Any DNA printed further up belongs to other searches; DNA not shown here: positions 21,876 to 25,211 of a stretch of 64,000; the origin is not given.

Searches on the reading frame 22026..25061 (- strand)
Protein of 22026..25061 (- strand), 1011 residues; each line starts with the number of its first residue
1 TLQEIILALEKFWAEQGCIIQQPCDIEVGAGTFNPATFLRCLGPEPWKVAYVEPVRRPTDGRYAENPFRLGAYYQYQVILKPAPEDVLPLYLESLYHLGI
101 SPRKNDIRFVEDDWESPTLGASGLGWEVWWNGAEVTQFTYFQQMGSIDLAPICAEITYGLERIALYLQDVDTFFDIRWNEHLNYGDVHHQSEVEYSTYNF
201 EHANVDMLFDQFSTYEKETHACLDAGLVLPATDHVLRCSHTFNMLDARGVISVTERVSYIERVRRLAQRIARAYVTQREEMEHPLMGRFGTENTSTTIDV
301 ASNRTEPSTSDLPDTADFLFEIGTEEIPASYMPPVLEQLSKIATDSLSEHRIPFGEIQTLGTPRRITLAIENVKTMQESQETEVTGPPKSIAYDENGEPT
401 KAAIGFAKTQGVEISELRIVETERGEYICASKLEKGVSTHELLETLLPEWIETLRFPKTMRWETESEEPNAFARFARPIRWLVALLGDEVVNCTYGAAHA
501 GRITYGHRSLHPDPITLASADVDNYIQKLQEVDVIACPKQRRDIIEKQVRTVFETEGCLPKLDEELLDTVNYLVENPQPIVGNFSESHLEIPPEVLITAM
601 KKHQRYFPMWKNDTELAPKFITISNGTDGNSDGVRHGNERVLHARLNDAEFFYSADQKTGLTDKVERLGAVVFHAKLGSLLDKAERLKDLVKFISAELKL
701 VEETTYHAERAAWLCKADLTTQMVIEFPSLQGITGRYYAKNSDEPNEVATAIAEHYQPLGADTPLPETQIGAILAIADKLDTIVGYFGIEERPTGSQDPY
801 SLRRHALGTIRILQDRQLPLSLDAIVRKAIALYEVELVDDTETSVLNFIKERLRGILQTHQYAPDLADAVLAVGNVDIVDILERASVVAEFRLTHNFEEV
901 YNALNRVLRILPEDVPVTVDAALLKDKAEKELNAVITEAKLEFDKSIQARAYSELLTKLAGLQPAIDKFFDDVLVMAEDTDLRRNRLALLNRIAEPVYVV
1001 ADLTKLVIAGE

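Call 50: find_homologous_proteins(query=window:22026-25061:-, max_evalue=1e-50)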
Query window:22026-25061:- (1011 aa): 7963 proteins with E <= 1e-50 among 8000 candidates; the best 120 are listed.
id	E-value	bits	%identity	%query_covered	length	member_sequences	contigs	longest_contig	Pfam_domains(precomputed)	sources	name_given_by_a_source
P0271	0.0e+0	2308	100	100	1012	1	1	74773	PF02092.23,PF02091.21,PF05746.22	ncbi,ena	-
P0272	0.0e+0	2228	96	100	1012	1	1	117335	PF02092.23,PF02091.21,PF05746.22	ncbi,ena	-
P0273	0.0e+0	2228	96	100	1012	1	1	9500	PF02092.23,PF02091.21,PF05746.22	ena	-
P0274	0.0e+0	2226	96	100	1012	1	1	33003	PF02092.23,PF02091.21,PF05746.22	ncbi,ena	-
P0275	0.0e+0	2079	90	100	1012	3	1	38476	PF02092.23,PF02091.21,PF05746.22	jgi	-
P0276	0.0e+0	2064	89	100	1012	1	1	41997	PF02092.23,PF02091.21,PF05746.22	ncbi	-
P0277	0.0e+0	2051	88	100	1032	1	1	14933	PF02092.23,PF02091.21,PF05746.22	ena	-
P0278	0.0e+0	2028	88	100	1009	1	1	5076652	PF02092.23,PF02091.21,PF05746.22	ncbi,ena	-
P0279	0.0e+0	2027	87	100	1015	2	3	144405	PF02092.23,PF02091.21,PF05746.22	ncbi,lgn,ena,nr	ncbi:MAG: glycine--tRNA ligase subunit beta [Candidatus Poribacteria bacterium]|nr:glycine--tRNA lig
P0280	0.0e+0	2026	87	100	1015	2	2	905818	PF02092.23,PF02091.21,PF05746.22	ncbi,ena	-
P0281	0.0e+0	2021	87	100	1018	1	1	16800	PF02092.23,PF02091.21,PF05746.22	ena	-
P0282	0.0e+0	2019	87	100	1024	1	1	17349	PF02092.23,PF02091.21,PF05746.22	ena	-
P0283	0.0e+0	2018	88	100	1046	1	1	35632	PF02092.23,PF02091.21,PF05746.22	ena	-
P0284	0.0e+0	2016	87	100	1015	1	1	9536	PF02092.23,PF02091.21,PF05746.22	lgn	-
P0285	0.0e+0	2014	87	100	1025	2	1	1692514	PF02092.23,PF02091.21,PF05746.22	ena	-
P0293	0.0e+0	2001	87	100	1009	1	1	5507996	PF02092.23,PF02091.21,PF05746.22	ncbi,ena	-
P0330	0.0e+0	1920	83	100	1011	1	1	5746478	PF02092.23,PF02091.21,PF05746.22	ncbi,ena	-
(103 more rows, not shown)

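Call 51: find_encoding_contigs(protein=P0276, flank=7000, max_places=1)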
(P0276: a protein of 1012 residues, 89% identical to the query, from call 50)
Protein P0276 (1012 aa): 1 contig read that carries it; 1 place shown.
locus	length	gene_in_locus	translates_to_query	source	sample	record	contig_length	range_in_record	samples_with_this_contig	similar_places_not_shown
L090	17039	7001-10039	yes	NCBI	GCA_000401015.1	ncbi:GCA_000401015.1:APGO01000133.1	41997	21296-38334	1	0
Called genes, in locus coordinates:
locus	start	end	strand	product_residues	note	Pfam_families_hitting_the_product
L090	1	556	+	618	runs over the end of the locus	PF13231:PMT_2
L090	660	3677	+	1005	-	-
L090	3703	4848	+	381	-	PF03687:UPF0164, PF19572:PorV (faint)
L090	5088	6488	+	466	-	PF00884:Sulfatase, PF01663:Phosphodiest, PF16347:SGSH_C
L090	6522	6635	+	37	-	-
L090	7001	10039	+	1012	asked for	PF02091:tRNA-synt_2e, PF02092:tRNA_synt_2f, PF05746:DALR_1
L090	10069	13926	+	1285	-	PF01347:TPR_Vitellogenin (faint), PF01602:Adaptin_N (faint), PF00514:Arm (faint), PF02985:HEAT (faint), PF13513:HEAT_EZ (faint), PF03130:HEAT_PBS (faint), PF12717:Cnd1 (faint), PF13646:HEAT_2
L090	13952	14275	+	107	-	PF07978:NIPSNAP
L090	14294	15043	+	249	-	PF05721:PhyH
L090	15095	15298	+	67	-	-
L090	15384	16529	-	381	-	PF02746:MR_MLE_N, PF13378:MR_MLE_C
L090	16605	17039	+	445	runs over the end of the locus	PF00884:Sulfatase, PF02995:DUF229 (weak), PF16347:SGSH_C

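Call 52: find_encoding_contigs(protein=P0280, flank=7000, max_places=1)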
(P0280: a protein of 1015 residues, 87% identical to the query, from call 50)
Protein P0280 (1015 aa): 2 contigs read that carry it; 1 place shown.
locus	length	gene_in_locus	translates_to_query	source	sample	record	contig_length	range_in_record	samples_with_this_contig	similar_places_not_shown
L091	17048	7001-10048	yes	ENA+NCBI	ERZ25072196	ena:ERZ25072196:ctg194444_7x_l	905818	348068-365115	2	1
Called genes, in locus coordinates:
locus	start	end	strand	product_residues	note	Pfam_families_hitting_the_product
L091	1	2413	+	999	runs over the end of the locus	-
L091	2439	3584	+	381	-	PF03687:UPF0164, PF19572:PorV (faint)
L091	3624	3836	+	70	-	PF24113:DUF7387 (weak)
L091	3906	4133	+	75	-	-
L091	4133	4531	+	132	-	PF13650:Asp_protease_2, PF13975:gag-asp_proteas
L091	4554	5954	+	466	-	PF00884:Sulfatase, PF01663:Phosphodiest (faint), PF16347:SGSH_C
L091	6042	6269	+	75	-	-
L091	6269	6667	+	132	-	PF13650:Asp_protease_2, PF13975:gag-asp_proteas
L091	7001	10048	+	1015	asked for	PF02091:tRNA-synt_2e, PF02092:tRNA_synt_2f, PF05746:DALR_1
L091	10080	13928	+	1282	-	PF01347:TPR_Vitellogenin (faint), PF00514:Arm (faint), PF01602:Adaptin_N (faint), PF02985:HEAT (faint), PF12717:Cnd1 (faint), PF13513:HEAT_EZ (faint), PF03130:HEAT_PBS (faint), PF13646:HEAT_2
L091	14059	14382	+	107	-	PF07978:NIPSNAP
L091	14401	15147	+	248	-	PF05721:PhyH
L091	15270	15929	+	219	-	-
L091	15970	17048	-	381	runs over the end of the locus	PF02746:MR_MLE_N, PF13378:MR_MLE_C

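Call 53: find_encoding_contigs(protein=P0293, flank=7000, max_places=1)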
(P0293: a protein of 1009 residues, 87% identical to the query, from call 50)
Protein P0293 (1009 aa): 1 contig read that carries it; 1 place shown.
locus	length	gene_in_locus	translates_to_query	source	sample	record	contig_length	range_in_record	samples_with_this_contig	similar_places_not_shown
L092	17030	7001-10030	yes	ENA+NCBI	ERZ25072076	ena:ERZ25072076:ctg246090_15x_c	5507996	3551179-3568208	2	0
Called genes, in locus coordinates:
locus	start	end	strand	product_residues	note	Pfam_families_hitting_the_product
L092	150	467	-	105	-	-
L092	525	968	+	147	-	PF13384:HTH_23 (faint), PF13565:HTH_32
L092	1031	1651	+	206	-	PF13358:DDE_3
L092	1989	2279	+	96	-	PF13384:HTH_23 (weak), PF13518:HTH_28 (weak), PF13551:HTH_29 (weak), PF13565:HTH_32 (weak)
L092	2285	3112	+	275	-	PF13358:DDE_3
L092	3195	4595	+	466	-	PF00884:Sulfatase, PF01663:Phosphodiest, PF16347:SGSH_C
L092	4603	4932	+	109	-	-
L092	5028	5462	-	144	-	-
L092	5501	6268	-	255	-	PF13304:AAA_21, PF13175:AAA_15 (weak)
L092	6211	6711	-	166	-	-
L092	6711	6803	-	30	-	-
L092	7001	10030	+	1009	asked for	PF02091:tRNA-synt_2e, PF02092:tRNA_synt_2f, PF05746:DALR_1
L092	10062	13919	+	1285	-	PF01347:TPR_Vitellogenin (faint), PF00514:Arm (faint), PF01602:Adaptin_N (faint), PF02985:HEAT (faint), PF13513:HEAT_EZ (faint), PF13646:HEAT_2 (weak), PF03130:HEAT_PBS (faint), PF13646:HEAT_2, +1 more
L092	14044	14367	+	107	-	PF07978:NIPSNAP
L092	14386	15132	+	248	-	PF05721:PhyH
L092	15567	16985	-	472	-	-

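Call 54: find_encoding_contigs(protein=P0330, flank=7000, max_places=1)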
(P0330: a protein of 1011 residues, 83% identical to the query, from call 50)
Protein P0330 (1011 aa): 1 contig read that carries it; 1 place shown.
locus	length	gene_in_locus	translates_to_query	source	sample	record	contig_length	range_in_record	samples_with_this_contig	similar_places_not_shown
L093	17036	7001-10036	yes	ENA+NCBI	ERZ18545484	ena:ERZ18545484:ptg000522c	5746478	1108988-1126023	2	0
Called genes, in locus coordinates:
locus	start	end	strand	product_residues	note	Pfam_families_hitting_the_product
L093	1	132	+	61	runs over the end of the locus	-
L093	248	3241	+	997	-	-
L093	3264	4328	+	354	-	PF03687:UPF0164, PF19572:PorV (faint)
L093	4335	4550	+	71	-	-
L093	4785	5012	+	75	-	-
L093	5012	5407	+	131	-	PF13650:Asp_protease_2 (weak), PF13975:gag-asp_proteas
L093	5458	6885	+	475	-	PF00884:Sulfatase, PF01663:Phosphodiest (faint), PF16347:SGSH_C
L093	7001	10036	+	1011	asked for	PF02091:tRNA-synt_2e, PF02092:tRNA_synt_2f, PF05746:DALR_1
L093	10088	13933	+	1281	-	PF11838:ERAP1_C (faint), PF01347:TPR_Vitellogenin (faint), PF13646:HEAT_2 (weak), PF00514:Arm (faint), PF02985:HEAT (faint), PF03130:HEAT_PBS (faint), PF13513:HEAT_EZ (faint), PF13646:HEAT_2, +1 more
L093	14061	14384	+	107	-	PF07978:NIPSNAP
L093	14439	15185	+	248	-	PF05721:PhyH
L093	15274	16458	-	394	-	PF02746:MR_MLE_N, PF13378:MR_MLE_C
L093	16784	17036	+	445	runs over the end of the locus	PF00884:Sulfatase, PF02995:DUF229 (weak), PF16347:SGSH_C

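Call 87: search_protein_families(library=padloc, proteins=[L092:5501-6265:-], max_evalue=0.00001)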
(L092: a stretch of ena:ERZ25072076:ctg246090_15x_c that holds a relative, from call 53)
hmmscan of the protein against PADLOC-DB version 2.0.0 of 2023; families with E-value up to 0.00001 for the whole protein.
L092:5501-6265:- (254 aa): 46 families (the best 25 are shown)
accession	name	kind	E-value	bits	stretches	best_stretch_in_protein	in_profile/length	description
PDLC00268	PtuA1|PtuA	-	3e-24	84.2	1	51-171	199-311/411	AAA ATPase domain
PDLC00297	PtuA1|PtuA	-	1.1e-21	75.7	1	51-171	82-194/294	AAA ATPase domain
PDLC00298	PtuA1|PtuA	-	2e-18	64.7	1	78-252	231-396/423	AAA ATPase domain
PDLC00275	PtuA1|PtuA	-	4.3e-18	63.8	1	51-172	134-252/348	AAA ATPase domain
PDLC00278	PtuA1|PtuA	-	4.7e-18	63.7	1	50-171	212-331/436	AAA ATPase domain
PDLC00277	PtuA1|PtuA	-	1.3e-17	62.2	1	76-171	233-328/423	AAA ATPase domain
PDLC00292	PtuA1|PtuA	-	6.4e-17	59.2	1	50-176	469-587/726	AAA ATPase domain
PDLC02913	ATPase_I-A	-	1.6e-16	58.5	1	50-171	292-407/508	-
PDLC00271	PtuA1|PtuA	-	2.2e-16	58.4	1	77-174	231-325/421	AAA ATPase domain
PDLC00280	PtuA1|PtuA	-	5.6e-16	56.6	1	22-203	194-369/445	AAA ATPase domain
PDLC00279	PtuA1|PtuA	-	9.3e-16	56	1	85-172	226-312/416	AAA ATPase domain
PDLC00287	PtuA1|PtuA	-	1e-15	55.5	1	92-176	405-488/584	AAA ATPase domain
PDLC00304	PtuA1|PtuA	-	4.9e-15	53.6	1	51-171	212-332/444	AAA ATPase domain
PDLC00269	PtuA1|PtuA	-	8.8e-15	52.9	1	73-169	236-338/446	AAA ATPase domain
PDLC00305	PtuA1|PtuA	-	1.7e-14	52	1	68-170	185-287/392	AAA ATPase domain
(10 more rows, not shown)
